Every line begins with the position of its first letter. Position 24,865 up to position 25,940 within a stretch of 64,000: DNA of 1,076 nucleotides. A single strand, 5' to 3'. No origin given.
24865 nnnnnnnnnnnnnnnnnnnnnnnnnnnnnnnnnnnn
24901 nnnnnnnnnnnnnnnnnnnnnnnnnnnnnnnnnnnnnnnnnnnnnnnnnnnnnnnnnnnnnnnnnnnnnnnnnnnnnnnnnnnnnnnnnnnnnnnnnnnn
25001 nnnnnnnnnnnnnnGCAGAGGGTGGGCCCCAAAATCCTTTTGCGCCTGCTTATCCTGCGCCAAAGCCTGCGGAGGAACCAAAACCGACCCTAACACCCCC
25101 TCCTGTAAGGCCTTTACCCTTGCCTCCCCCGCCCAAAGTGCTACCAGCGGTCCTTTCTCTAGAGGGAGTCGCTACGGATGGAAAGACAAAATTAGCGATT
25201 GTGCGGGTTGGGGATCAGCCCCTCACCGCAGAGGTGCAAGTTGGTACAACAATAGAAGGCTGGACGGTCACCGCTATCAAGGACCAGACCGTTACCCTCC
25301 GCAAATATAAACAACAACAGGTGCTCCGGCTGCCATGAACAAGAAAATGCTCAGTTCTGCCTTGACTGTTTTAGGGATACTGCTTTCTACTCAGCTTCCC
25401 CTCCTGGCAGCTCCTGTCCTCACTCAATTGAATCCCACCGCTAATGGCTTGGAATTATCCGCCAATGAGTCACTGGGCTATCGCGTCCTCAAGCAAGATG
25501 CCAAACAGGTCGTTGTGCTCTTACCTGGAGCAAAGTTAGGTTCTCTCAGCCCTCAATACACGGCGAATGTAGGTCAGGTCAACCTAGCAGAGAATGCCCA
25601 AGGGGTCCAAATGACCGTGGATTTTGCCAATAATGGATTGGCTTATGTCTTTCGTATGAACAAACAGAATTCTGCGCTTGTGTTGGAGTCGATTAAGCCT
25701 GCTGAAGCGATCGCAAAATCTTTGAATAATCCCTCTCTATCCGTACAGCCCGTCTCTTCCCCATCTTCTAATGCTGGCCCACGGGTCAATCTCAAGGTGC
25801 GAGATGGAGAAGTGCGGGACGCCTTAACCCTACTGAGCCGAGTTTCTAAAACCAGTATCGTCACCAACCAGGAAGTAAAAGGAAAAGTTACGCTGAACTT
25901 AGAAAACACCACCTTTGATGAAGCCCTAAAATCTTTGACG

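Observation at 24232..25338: A single bitopic protein may bridge the cytoplasmic ATPase and the outer-membrane secretin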

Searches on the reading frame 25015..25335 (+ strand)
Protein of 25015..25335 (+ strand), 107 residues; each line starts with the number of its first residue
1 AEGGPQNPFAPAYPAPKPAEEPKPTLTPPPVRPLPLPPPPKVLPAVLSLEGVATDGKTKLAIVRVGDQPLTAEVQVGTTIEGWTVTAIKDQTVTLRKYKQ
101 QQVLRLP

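Call 33: search_protein_representatives(alignment_id=A2)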
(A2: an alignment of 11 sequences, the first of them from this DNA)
Query: 11 sequences, 107 profile positions. Proteins with E-value up to 0.001 (for the whole library): 215; up to 1e-10: 3; up to 1e-30: 2. The best 150 are listed.
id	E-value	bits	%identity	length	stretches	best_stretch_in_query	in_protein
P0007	8.1e-57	206.2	-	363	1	1-107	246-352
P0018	1.2e-48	179.9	-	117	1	1-107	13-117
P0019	1.4e-11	60.7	-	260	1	2-104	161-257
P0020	1.9e-10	57.0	-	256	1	2-104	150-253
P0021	4.7e-10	55.8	-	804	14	63-92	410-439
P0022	2.8e-09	53.3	-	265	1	2-104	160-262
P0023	1.1e-08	51.3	-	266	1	2-104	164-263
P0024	1.8e-08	50.7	-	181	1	14-98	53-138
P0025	6.4e-08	48.9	-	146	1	9-107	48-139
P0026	8.1e-08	48.6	-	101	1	17-98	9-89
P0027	1.4e-07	47.8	-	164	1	21-104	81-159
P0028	2.1e-07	47.3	-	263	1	3-104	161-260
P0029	2.9e-07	46.8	-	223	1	33-106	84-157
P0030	3.6e-07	46.5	-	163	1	22-104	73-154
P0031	3.6e-07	46.5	-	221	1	17-106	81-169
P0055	6.5e-06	42.5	-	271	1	5-104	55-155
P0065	1.1e-05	41.8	-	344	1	47-106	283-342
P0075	1.8e-05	41.0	-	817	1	14-104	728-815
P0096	5.5e-05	39.5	-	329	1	24-106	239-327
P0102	6.7e-05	39.2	-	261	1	4-105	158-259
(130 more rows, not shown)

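Call 35: list_cluster_members(proteins=[P0019, P0020, P0022, P0023, P0028, P0102, P0065, P0096, P0075, P0055])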
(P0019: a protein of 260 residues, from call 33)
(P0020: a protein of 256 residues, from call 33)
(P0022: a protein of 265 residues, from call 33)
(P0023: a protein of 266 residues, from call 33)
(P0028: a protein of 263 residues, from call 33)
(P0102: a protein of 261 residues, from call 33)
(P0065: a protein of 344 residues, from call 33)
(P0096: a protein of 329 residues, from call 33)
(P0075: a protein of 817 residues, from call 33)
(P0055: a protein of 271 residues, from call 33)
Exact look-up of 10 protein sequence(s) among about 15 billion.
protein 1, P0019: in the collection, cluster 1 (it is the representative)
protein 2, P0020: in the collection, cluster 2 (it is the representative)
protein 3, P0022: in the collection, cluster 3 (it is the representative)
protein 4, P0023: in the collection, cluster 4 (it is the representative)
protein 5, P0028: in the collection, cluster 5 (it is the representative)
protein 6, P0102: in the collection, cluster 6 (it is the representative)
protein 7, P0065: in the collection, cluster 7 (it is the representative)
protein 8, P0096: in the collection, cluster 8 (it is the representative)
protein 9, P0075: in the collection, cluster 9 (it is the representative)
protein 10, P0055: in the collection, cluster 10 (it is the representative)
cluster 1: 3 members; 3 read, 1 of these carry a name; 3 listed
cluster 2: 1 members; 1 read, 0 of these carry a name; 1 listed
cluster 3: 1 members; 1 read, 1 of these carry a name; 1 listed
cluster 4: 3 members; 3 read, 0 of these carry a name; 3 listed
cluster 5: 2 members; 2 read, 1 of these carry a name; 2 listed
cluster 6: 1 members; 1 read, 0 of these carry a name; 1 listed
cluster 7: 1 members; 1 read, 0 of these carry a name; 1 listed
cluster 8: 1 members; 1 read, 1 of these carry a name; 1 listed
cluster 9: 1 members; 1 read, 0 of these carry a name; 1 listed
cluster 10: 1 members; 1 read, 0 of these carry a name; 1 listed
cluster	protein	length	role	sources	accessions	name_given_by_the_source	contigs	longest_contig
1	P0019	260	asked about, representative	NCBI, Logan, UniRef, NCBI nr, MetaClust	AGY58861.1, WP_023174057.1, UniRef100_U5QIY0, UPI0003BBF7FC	hypothetical protein [Gloeobacter kilaueensis] | Alpha-ketoglutarate decarboxylase n=1 Tax=Gloeobacter kilaueensis (strain ATCC BAA-2537 / ... | status=active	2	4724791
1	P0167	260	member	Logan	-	-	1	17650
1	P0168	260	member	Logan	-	-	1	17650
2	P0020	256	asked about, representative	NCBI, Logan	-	-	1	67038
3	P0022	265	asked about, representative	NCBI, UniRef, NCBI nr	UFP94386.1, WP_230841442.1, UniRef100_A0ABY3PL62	hypothetical protein [Gloeobacter morelensis] | Type II secretion system protein GspC N-terminal domain-containing protein n=1 ...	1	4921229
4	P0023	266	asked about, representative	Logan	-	-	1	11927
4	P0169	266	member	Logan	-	-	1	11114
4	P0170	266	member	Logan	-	-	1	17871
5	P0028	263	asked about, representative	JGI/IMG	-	hypothetical protein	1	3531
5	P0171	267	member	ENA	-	-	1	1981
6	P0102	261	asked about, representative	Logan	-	-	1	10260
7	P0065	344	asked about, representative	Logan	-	-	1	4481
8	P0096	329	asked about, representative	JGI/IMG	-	hypothetical protein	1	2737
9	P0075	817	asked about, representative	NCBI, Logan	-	-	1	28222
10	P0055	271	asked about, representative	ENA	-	-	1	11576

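Call 36: find_encoding_contigs(protein=P0019, flank=10000, max_places=1)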
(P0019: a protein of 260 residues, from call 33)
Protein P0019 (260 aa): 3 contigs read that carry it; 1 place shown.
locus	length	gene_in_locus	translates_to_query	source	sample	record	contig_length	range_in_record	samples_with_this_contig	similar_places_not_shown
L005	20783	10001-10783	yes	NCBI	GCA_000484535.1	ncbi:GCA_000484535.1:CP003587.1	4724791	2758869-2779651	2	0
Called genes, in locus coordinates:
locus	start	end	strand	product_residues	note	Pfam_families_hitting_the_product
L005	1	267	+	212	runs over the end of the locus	PF01914:MarC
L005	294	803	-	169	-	PF07963:N_methyl (weak)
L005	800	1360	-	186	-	-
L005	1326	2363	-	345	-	-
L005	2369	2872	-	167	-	-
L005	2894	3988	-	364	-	-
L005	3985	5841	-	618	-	PF00437:T2SSE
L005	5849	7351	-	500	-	PF00263:Secretin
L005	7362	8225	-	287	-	-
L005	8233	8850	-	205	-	-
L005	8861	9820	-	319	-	-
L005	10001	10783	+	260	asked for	-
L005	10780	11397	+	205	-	-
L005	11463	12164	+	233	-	PF05685:Uma2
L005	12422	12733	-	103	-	PF05016:ParE_toxin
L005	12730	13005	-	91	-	-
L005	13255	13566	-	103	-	PF00239:Resolvase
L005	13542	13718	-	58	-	PF00239:Resolvase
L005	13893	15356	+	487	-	-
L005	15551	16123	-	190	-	-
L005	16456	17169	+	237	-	PF00106:adh_short, PF08659:KR, PF13561:adh_short_C2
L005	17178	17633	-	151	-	PF00828:Ribosomal_L27A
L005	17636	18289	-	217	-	PF00333:Ribosomal_S5, PF03719:Ribosomal_S5_C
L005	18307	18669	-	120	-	PF00861:Ribosomal_L18p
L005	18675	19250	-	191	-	PF00347:Ribosomal_L6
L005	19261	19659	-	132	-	PF00410:Ribosomal_S8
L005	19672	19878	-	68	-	PF00253:Ribosomal_S14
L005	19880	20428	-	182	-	PF00281:Ribosomal_L5, PF00673:Ribosomal_L5_C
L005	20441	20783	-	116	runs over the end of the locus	PF00467:KOW, PF17136:ribosomal_L24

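Call 39: find_encoding_contigs(protein=P0022, flank=10000, max_places=1)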
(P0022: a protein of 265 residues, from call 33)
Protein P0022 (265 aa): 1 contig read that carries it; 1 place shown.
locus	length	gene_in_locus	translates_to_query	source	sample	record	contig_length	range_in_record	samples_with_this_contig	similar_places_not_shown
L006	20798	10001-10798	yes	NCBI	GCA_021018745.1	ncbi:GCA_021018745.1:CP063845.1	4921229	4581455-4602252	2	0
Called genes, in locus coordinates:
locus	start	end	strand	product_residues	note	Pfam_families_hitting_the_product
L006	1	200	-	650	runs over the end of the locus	PF11897:DUF3417, PF00343:Phosphorylase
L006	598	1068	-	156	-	PF07963:N_methyl (weak)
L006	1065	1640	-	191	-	-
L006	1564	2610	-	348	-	-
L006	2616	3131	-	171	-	-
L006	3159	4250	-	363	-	-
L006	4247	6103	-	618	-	PF00437:T2SSE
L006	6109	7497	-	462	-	PF00263:Secretin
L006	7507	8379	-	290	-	-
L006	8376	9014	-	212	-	-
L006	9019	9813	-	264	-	-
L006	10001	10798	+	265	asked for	-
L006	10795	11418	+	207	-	-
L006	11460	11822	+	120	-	PF00903:Glyoxalase, PF18029:Glyoxalase_6 (weak)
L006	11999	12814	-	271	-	PF06314:ADC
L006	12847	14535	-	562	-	PF01432:Peptidase_M3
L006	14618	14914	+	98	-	PF02604:PhdYeFM_antitox (weak)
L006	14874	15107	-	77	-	-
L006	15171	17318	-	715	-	PF09371:Tex_N, PF22706:Tex_central_region, PF16921:Tex_YqgF, PF14639:YqgF (weak), PF14635:HHH_7 (weak), PF12836:HHH_3, PF17674:HHH_9, PF00575:S1, +2 more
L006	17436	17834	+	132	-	-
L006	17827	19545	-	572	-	PF13167:GTP-bdg_N, PF16360:GTP-bdg_M, PF01926:MMR_HSR1, PF02421:FeoB_N (faint)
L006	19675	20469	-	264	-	PF00528:BPD_transp_1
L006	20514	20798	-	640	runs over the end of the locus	PF00353:HemolysinCabind, PF00648:Peptidase_C2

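Call 40: find_encoding_contigs(protein=P0020, flank=10000, max_places=1)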
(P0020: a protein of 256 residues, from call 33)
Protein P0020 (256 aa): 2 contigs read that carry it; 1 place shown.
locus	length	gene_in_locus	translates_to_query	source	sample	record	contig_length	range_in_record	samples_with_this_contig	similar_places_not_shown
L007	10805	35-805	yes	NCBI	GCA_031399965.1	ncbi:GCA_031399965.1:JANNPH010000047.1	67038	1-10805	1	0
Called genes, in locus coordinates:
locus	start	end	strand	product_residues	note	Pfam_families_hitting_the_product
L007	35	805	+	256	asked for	-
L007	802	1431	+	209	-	-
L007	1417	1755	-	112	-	PF04892:VanZ-LLP1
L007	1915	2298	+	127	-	-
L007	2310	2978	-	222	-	PF00333:Ribosomal_S5, PF03719:Ribosomal_S5_C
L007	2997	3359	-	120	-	PF00861:Ribosomal_L18p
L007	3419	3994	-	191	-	PF00347:Ribosomal_L6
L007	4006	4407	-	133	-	PF00410:Ribosomal_S8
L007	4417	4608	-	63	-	PF00253:Ribosomal_S14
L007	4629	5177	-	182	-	PF00281:Ribosomal_L5, PF00673:Ribosomal_L5_C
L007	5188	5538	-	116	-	PF00467:KOW, PF17136:ribosomal_L24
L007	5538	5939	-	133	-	PF00238:Ribosomal_L14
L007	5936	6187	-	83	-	PF00366:Ribosomal_S17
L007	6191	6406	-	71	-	PF00831:Ribosomal_L29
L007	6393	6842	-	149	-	PF00252:Ribosomal_L16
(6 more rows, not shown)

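Call 52: find_encoding_contigs(protein=P0102, flank=10000, max_places=1)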
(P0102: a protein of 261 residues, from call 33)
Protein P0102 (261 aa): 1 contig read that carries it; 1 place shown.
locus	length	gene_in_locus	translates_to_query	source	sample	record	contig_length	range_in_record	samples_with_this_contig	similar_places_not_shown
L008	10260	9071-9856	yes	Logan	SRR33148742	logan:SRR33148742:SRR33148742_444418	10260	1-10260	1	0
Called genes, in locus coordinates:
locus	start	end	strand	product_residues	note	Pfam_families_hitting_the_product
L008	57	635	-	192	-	PF08819:DUF1802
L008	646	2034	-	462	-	PF00005:ABC_tran (faint), PF00071:Ras (faint), PF01926:MMR_HSR1, PF02421:FeoB_N, PF00009:GTP_EFTU, PF01926:MMR_HSR1, PF02421:FeoB_N, PF14714:KH_dom-like, +7 more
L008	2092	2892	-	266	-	PF12710:HAD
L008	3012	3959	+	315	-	PF01379:Porphobil_deam, PF03900:Porphobil_deamC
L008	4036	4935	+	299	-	PF01073:3Beta_HSD, PF01370:Epimerase, PF04321:RmlD_sub_bind (faint), PF05368:NmrA, PF07993:NAD_binding_4 (faint), PF13460:NAD_binding_10, PF16363:GDP_Man_Dehyd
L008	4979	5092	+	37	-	PF02532:PsbI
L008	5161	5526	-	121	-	PF00903:Glyoxalase, PF18029:Glyoxalase_6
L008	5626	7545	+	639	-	PF12600:DUF3769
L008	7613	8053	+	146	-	-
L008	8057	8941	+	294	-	PF00480:ROK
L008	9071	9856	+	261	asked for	-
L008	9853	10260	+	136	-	?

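Call 53: find_encoding_contigs(protein=P0065, flank=10000, max_places=1)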
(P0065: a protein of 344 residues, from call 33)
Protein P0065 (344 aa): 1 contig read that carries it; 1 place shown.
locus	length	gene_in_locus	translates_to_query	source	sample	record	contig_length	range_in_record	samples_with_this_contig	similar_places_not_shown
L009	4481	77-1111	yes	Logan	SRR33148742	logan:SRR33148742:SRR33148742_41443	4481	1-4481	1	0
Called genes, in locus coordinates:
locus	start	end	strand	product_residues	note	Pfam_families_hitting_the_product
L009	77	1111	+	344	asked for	-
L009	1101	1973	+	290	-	PF01551:Peptidase_M23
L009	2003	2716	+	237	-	PF04029:2-ph_phosp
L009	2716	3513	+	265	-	PF11209:LmeA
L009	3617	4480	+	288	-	?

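Call 64: search_protein_families(library=pfam, proteins=[L005:10780-11397:+, L006:10795-11418:+, L005:7362-8225:-, L005:8233-8850:-, L005:8861-9820:-, L005:2894-3988:-, L005:1326-2363:-, L005:10001-10783:+], max_evalue=1)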
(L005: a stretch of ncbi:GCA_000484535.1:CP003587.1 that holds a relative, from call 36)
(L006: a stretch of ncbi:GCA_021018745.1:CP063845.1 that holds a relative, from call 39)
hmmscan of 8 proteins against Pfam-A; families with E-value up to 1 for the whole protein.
L005:10780-11397:+ (205 aa): 0 families

L006:10795-11418:+ (207 aa): 1 family
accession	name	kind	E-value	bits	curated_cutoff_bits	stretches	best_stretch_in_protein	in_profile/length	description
PF01391.23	Collagen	-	0.12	12.6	27.2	1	132-150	30-48/60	Collagen triple helix repeat (20 copies)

L005:7362-8225:- (287 aa): 0 families

L005:8233-8850:- (205 aa): 0 families

L005:8861-9820:- (319 aa): 2 families
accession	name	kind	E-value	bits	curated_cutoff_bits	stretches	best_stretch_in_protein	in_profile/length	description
PF22106.1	NGO1945_C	-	0.011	16.6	27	0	60-103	36-80/93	NGO1945 C-terminal domain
PF22531.2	DUF7002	-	0.49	10.4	27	1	61-117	13-68/195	Family of unknown function (DUF7002)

L005:2894-3988:- (364 aa): 0 families

L005:1326-2363:- (345 aa): 0 families

L005:10001-10783:+ (260 aa): 1 family
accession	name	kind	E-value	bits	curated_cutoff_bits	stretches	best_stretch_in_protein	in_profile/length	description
PF23893.1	Y4YQ_C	-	0.15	12.3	27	1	234-252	30-48/53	Uncharacterised protein Y4YQ C-terminal domain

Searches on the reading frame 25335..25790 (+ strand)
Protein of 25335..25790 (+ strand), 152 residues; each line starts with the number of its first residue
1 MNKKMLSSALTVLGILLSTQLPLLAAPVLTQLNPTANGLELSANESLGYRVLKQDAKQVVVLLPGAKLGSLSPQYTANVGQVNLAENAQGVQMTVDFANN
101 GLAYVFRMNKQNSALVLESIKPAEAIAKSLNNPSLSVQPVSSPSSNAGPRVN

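Call 64: search_protein_families(library=pfam, proteins=[window:25335-25790:+], max_evalue=1)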
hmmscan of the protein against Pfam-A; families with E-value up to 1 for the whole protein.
window:25335-25790:+ (152 aa): 3 families
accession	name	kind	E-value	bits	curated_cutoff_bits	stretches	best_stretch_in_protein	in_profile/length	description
PF11741.13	AMIN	-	5.6e-05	23.6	20.5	1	34-117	8-99/101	AMIN domain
PF04344.18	CheZ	-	0.025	14.9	30.7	1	67-138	6-77/203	Chemotaxis phosphatase, CheZ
PF17182.10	OSK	-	0.24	11.1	27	0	76-123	75-118/202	OSK domain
